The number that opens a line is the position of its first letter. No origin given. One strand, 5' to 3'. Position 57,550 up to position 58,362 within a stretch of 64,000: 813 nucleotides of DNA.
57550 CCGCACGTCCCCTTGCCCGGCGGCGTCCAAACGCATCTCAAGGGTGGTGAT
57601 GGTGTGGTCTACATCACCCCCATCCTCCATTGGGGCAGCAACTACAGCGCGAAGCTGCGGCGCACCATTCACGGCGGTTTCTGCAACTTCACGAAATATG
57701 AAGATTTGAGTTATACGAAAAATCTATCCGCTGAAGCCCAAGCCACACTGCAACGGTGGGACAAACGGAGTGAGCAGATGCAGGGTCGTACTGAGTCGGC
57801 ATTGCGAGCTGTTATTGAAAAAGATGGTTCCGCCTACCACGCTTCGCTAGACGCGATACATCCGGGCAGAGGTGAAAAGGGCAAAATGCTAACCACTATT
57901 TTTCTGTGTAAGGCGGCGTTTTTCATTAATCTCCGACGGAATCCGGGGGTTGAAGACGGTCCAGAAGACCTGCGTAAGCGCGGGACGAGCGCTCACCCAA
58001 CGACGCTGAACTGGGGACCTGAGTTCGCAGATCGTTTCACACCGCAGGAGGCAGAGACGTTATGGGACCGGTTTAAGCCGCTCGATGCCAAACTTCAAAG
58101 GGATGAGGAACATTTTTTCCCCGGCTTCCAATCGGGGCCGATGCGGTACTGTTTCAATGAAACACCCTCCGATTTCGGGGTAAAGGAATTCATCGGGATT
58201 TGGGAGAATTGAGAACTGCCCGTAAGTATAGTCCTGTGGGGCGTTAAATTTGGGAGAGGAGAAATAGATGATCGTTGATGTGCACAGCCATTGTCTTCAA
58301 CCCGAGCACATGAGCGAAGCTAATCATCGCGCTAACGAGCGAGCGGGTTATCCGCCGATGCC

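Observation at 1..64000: Extreme local expansion of the PhyH family: nine paralogs in 64 kb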

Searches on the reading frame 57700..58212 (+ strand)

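Call 11: search_protein_families(library=pfam, proteins=[window:57700-58212:+], max_evalue=1)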
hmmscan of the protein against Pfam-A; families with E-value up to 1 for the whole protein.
window:57700-58212:+ (170 aa): 1 family
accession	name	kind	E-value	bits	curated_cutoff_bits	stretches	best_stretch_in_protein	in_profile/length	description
PF10973.13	DUF2799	-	0.18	12.7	25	1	130-163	29-62/86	Protein of unknown function (DUF2799)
